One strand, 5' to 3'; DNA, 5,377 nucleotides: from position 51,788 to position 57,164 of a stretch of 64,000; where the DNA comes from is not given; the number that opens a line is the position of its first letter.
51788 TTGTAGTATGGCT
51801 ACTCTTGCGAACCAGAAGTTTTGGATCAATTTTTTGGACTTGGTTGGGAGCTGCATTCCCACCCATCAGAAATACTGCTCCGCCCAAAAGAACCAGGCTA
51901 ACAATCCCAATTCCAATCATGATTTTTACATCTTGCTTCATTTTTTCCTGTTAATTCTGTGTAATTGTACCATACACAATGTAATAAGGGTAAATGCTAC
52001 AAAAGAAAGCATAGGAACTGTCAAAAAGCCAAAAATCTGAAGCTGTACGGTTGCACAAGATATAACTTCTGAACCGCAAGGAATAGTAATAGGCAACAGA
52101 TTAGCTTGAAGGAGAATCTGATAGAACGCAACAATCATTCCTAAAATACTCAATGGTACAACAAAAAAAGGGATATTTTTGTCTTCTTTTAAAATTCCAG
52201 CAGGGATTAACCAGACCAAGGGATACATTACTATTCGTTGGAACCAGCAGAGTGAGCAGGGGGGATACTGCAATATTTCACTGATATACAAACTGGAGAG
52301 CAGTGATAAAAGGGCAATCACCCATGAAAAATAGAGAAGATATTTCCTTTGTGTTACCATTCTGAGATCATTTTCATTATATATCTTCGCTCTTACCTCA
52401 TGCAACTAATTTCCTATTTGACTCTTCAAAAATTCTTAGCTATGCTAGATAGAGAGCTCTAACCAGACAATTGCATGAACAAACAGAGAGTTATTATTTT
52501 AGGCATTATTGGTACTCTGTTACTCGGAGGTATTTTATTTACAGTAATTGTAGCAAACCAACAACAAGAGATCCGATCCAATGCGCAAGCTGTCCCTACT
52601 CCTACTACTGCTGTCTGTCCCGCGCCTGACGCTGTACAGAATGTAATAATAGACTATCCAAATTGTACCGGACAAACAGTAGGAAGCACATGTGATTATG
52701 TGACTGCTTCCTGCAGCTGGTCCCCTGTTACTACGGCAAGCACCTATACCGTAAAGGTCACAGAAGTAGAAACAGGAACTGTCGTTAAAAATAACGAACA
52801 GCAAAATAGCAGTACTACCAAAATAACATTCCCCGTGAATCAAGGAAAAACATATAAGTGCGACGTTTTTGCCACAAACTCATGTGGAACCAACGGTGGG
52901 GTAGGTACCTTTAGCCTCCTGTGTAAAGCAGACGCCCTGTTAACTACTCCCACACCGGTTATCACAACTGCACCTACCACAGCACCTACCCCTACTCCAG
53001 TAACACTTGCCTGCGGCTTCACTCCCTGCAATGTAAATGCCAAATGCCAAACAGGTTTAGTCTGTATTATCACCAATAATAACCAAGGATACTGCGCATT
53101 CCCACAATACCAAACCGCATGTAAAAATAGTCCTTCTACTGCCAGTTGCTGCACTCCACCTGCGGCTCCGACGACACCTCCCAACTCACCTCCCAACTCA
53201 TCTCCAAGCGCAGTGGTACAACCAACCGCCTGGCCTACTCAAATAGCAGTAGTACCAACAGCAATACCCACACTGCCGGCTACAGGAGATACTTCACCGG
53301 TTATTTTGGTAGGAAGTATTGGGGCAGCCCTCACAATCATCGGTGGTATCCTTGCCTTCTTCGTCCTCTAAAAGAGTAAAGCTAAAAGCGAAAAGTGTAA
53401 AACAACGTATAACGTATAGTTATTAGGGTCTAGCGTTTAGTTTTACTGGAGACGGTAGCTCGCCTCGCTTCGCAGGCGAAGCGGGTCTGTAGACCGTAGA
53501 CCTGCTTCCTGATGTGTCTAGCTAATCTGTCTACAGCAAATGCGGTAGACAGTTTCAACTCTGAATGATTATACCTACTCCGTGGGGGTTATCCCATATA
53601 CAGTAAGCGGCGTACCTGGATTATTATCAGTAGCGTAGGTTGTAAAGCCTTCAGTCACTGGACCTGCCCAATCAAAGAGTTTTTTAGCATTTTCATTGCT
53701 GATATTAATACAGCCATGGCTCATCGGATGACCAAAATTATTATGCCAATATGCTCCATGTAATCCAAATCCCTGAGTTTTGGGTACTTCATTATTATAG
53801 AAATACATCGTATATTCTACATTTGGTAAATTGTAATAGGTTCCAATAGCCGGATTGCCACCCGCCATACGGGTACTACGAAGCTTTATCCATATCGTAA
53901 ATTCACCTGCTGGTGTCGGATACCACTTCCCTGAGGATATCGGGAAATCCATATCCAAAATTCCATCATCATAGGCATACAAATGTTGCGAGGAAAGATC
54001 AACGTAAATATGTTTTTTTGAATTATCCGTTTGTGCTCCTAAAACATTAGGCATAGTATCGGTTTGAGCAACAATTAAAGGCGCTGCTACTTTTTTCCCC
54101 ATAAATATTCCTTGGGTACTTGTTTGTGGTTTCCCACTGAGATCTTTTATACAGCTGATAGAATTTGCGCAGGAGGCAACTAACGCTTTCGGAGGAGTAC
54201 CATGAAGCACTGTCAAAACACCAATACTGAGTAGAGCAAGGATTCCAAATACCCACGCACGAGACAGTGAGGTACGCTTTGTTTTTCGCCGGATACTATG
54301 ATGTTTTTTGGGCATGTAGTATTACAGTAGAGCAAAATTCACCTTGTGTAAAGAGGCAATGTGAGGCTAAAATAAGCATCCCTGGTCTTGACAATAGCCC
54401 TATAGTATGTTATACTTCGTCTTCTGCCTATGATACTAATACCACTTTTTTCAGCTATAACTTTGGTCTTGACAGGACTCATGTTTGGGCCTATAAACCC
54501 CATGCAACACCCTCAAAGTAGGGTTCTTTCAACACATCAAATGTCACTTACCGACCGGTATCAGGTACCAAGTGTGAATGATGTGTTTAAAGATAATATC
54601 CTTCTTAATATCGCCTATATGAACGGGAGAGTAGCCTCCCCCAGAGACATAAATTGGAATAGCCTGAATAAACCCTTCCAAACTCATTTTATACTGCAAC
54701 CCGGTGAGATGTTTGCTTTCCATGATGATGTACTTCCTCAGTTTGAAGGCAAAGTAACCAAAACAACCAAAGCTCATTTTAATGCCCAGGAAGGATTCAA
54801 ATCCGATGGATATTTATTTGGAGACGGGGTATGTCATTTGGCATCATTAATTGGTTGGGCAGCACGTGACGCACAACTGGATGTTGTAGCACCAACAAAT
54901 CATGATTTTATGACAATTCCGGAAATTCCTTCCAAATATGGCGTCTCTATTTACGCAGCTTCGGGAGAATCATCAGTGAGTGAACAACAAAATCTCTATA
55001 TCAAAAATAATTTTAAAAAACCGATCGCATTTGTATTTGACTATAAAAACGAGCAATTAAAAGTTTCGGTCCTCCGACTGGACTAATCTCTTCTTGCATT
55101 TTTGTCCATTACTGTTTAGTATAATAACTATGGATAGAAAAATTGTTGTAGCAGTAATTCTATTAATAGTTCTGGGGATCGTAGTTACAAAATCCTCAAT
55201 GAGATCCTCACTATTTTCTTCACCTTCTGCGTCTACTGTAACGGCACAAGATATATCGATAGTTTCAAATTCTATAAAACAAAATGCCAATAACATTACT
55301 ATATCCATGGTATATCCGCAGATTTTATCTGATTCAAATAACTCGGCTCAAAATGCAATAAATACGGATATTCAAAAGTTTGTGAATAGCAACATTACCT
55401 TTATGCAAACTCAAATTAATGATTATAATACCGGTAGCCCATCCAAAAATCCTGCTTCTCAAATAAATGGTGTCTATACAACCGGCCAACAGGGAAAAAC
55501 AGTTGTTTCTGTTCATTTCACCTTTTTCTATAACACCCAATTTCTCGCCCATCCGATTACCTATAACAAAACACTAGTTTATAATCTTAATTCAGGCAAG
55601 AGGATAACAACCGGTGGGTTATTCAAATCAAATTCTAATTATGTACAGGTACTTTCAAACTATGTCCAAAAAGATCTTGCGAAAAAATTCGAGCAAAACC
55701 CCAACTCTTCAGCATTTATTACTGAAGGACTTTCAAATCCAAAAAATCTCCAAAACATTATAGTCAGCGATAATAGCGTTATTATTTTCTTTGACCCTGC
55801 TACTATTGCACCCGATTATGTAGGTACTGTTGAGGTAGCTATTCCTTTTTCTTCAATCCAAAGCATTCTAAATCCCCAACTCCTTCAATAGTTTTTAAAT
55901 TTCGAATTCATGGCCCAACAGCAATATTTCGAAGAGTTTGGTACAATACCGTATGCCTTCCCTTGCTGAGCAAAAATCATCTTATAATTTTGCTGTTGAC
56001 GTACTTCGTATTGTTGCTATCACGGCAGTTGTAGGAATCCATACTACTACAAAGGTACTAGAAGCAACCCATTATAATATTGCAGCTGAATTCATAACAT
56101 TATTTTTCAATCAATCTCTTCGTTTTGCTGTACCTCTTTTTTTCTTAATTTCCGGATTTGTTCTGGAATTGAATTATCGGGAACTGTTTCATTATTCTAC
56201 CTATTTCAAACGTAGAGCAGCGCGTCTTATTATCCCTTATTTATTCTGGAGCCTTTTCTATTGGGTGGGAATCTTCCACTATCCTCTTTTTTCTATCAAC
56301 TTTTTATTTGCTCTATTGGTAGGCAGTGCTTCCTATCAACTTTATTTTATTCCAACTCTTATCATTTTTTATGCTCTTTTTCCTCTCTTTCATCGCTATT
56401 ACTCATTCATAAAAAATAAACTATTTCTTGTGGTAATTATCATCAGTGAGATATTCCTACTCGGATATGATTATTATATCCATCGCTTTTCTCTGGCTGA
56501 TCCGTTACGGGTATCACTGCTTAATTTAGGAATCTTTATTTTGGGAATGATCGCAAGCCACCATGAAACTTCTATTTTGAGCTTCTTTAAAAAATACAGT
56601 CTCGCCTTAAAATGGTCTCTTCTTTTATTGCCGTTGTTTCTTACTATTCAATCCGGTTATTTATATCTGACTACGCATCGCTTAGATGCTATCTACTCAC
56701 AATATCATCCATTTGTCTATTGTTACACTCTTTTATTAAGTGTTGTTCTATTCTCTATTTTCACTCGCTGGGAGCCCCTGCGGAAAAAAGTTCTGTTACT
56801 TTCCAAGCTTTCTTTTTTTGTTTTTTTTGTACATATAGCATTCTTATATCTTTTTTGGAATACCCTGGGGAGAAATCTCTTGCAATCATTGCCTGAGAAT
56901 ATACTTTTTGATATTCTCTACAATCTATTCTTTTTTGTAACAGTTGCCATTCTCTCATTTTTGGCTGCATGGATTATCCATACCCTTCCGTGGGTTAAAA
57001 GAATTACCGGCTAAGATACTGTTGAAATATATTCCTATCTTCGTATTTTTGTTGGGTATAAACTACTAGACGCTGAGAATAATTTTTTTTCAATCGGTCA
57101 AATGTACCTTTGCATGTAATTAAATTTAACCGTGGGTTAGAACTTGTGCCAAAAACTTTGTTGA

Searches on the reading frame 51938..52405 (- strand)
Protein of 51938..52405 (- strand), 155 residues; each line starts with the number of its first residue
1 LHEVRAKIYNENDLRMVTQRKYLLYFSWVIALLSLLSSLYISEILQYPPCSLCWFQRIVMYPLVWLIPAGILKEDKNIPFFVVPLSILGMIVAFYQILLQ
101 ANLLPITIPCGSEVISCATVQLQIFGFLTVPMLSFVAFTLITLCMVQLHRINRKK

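Call 68: search_protein_families(library=pfam, proteins=[window:51938-52405:-], max_evalue=0.001)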
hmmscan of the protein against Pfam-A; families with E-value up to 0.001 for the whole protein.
window:51938-52405:- (155 aa): 1 family
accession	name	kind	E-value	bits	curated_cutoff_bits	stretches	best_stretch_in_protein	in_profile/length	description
PF02600.21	DsbB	-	4.4e-12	47.1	22.1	1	24-146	5-146/148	Disulfide bond formation protein DsbB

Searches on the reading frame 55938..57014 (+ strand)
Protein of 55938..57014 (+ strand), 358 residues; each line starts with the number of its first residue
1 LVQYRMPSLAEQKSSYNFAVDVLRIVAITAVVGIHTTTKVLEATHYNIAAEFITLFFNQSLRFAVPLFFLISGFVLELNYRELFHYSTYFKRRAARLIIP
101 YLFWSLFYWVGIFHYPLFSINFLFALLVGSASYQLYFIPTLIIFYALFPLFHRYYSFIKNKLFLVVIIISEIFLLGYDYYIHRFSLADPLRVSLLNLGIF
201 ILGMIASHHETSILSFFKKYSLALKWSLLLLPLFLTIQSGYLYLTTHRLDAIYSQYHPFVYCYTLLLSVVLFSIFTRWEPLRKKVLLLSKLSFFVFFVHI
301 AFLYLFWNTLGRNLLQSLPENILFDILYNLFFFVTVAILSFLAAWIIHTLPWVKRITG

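Call 68: search_protein_families(library=pfam, proteins=[window:55938-57014:+], max_evalue=0.001)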
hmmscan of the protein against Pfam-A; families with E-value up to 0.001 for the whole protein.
window:55938-57014:+ (358 aa): 1 family
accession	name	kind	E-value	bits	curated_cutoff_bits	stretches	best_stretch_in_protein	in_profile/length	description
PF01757.29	Acyl_transf_3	-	2.1e-35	122.8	31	1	19-347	3-324/326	Acyltransferase domain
